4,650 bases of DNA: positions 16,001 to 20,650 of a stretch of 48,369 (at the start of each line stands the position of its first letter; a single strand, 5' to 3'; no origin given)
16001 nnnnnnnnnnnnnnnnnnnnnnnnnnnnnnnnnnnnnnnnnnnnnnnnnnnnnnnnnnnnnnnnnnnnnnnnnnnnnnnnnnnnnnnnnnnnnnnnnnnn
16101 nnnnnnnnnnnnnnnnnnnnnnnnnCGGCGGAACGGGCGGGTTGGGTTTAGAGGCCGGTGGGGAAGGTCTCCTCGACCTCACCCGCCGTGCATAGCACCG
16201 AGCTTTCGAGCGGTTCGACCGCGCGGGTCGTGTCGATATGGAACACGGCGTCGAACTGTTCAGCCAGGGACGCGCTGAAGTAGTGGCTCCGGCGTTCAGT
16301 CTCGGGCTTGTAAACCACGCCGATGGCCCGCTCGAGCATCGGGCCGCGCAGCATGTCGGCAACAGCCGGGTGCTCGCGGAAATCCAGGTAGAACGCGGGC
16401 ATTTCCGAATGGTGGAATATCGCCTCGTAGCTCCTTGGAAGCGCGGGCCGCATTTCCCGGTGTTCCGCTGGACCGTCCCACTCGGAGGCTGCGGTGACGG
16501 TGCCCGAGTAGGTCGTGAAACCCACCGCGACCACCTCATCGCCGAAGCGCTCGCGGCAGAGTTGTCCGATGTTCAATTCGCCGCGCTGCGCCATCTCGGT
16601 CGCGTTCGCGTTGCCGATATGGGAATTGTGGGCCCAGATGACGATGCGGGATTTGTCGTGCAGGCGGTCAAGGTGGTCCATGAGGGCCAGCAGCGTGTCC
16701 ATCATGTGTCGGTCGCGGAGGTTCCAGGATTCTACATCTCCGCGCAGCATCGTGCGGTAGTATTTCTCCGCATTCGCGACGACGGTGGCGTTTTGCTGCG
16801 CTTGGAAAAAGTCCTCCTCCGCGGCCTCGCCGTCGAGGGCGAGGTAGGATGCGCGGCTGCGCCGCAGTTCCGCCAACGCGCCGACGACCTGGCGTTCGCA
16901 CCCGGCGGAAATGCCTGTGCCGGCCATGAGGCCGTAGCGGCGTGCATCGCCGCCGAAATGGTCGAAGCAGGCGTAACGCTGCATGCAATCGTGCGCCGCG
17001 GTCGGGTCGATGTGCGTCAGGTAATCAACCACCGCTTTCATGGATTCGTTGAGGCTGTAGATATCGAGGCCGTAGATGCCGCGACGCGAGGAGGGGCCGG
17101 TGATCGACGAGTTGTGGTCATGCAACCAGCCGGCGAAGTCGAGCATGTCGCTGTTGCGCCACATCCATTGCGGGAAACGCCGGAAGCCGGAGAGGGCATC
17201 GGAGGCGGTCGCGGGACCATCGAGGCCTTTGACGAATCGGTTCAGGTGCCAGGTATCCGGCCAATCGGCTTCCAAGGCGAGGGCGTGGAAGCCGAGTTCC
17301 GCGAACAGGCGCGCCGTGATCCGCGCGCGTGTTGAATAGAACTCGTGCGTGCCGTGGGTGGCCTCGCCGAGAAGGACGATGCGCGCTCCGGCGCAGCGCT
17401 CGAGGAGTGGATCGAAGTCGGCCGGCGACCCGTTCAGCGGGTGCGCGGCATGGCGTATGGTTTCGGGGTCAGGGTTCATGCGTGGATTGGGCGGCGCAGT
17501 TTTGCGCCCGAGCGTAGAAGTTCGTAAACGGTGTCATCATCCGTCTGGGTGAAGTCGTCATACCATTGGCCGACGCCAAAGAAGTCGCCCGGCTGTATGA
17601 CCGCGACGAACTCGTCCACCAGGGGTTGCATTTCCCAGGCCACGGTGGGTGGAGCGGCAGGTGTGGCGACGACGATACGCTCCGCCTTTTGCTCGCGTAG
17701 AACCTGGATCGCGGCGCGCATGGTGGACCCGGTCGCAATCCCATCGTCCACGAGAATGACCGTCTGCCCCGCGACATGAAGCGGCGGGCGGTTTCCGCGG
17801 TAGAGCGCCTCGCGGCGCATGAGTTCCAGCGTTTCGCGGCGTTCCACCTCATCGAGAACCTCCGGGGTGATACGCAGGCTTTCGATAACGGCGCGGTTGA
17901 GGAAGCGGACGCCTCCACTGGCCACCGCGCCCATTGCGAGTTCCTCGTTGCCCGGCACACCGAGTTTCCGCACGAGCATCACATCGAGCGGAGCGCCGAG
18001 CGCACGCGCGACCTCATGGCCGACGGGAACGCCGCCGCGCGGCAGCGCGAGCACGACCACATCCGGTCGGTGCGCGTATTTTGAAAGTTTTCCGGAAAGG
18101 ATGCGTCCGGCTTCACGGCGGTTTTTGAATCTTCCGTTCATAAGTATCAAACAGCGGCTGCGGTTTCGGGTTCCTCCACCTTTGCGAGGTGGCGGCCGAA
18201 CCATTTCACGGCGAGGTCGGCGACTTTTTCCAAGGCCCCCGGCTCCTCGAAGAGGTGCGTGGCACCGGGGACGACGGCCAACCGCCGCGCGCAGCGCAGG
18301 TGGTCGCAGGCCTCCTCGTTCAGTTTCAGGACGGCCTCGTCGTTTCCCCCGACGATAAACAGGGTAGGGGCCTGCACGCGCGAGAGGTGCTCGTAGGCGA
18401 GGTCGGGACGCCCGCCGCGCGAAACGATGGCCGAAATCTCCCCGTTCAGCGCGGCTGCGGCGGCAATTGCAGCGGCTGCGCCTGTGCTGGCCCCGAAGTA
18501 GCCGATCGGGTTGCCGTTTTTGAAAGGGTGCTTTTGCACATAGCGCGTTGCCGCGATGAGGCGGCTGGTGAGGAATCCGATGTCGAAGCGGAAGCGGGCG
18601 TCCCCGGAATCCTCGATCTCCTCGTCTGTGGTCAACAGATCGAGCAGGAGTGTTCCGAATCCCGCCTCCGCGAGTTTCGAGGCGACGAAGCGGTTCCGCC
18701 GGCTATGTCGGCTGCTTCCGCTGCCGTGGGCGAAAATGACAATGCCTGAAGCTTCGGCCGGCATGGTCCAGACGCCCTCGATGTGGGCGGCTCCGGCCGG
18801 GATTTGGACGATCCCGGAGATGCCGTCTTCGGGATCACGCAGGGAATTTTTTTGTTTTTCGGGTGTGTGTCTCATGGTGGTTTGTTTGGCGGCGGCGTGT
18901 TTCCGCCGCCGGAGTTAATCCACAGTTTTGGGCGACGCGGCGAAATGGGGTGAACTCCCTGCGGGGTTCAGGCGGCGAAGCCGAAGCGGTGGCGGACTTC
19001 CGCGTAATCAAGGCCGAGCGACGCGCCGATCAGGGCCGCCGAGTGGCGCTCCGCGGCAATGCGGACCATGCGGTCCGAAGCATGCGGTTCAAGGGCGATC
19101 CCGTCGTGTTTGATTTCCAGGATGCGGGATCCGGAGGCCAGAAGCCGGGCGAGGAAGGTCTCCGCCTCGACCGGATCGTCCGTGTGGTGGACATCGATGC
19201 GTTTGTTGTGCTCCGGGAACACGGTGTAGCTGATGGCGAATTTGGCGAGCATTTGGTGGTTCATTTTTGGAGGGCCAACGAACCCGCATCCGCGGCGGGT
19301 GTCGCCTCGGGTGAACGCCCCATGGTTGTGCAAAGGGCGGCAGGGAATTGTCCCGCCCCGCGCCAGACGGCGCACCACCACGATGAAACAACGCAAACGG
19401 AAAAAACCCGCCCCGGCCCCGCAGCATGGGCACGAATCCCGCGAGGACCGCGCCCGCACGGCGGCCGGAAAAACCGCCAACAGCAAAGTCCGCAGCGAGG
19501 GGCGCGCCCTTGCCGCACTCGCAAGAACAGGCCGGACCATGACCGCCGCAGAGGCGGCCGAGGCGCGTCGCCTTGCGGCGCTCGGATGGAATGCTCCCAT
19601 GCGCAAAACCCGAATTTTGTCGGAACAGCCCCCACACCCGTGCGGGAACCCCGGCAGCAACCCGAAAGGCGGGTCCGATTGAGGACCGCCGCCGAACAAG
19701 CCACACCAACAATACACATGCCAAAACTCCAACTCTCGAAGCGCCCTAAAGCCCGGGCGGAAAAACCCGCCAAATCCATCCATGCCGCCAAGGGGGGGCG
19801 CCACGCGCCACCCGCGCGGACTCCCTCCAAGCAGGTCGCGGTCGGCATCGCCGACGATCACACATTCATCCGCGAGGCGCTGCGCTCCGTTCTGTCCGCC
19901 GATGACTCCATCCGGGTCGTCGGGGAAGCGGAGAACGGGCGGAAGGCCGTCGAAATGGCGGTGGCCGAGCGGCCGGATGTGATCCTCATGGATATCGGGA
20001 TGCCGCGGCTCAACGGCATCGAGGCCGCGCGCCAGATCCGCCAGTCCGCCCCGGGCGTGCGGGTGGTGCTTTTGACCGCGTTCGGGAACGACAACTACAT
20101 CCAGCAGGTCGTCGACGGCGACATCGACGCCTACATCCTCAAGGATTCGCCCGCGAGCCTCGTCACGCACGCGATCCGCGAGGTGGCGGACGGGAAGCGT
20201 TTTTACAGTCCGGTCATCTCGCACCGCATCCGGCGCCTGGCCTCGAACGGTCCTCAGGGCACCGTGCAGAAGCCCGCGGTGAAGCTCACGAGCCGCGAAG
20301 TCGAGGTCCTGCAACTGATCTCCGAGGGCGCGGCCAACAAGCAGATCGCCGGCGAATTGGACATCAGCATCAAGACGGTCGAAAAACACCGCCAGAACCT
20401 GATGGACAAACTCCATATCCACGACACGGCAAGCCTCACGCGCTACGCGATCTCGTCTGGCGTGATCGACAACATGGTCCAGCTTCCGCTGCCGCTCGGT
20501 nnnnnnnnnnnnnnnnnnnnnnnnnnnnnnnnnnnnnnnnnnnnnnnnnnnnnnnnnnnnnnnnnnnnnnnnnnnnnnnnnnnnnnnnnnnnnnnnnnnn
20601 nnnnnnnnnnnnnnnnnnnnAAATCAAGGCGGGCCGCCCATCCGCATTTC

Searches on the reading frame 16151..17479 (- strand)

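Call 70: search_protein_families(library=pfam, proteins=[window:16151-17479:-], max_evalue=0.0001)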
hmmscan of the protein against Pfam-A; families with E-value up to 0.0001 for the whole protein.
window:16151-17479:- (443 aa): 1 family
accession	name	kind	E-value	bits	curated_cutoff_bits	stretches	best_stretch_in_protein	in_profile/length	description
PF05139.19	Erythro_esteras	-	5.8e-130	434.6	26.4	1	61-418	3-358/358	Erythromycin esterase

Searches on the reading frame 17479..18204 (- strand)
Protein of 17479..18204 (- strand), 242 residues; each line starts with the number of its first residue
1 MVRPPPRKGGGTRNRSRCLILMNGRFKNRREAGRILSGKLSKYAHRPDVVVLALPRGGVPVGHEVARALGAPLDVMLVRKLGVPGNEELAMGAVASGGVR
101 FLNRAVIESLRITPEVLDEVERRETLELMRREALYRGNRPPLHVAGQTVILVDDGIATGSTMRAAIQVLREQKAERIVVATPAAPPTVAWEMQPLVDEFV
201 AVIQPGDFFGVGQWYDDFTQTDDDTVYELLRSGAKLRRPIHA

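Call 71: search_protein_families(library=pfam, proteins=[window:17479-18204:-], max_evalue=0.0001)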
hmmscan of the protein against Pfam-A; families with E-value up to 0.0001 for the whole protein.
window:17479-18204:- (242 aa): 2 families
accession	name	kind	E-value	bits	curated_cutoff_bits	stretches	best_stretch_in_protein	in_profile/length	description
PF00156.33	Pribosyltran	-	2.3e-18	66.5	26.3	1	33-186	16-127/158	Phosphoribosyl transferase domain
PF14681.12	UPRTase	-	1.3e-05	25.2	27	1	139-181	113-157/206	Uracil phosphoribosyltransferase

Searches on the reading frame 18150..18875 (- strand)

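Call 70: search_protein_families(library=pfam, proteins=[window:18150-18875:-], max_evalue=0.0001)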
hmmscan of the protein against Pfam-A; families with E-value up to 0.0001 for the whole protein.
window:18150-18875:- (242 aa): 4 families
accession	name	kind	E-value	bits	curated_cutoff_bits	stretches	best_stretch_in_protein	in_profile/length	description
PF01738.24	DLH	-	5.8e-10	39.6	21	1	34-214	3-193/217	Dienelactone hydrolase family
PF12146.15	Hydrolase_4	-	7.3e-07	29.2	27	0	162-208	185-233/239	Serine aminopeptidase, S33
PF08840.17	BAAT_C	-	1.5e-05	25.6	20.9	0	109-155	9-54/210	BAAT / Acyl-CoA thioester hydrolase C terminal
PF00561.26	Abhydrolase_1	-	4.1e-05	23.8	25.8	0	45-170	2-118/245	alpha/beta hydrolase fold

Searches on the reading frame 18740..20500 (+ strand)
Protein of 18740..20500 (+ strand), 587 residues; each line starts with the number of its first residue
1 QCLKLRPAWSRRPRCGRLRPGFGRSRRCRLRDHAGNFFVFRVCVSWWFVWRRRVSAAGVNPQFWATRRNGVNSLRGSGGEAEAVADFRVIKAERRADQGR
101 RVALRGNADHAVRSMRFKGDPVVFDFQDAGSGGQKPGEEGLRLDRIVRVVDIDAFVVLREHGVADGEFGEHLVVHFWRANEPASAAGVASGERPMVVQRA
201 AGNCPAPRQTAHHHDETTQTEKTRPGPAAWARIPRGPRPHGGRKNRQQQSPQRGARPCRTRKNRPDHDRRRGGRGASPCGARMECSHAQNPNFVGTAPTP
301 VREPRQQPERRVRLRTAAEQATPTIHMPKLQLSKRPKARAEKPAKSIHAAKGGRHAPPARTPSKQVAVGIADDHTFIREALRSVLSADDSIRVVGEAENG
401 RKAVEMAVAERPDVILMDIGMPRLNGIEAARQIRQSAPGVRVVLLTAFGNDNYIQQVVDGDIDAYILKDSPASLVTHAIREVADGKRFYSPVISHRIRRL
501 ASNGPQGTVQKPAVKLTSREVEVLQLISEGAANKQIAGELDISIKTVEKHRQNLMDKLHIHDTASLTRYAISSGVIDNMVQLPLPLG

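Call 15: search_protein_families(library=pfam, proteins=[window:18863-20500:+], max_evalue=0.001)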
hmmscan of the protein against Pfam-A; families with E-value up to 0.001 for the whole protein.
window:18863-20500:+ (546 aa): 2 families
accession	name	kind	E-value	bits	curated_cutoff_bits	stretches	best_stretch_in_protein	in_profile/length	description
PF00072.30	Response_reg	-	1.3e-25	90.1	30.2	1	328-437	2-109/111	Response regulator receiver domain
PF00196.25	GerE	-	1.2e-18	66.9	23.5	1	474-529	2-57/57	Bacterial regulatory proteins, luxR family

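Call 71: search_protein_families(library=pfam, proteins=[window:18740-20500:+], max_evalue=0.0001)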
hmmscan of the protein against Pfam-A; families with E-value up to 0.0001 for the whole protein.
window:18740-20500:+ (587 aa): 2 families
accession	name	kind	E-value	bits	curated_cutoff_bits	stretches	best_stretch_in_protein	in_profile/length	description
PF00072.30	Response_reg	-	1.5e-25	89.9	30.2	1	369-478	2-109/111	Response regulator receiver domain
PF00196.25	GerE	-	1.4e-18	66.7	23.5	1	515-570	2-57/57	Bacterial regulatory proteins, luxR family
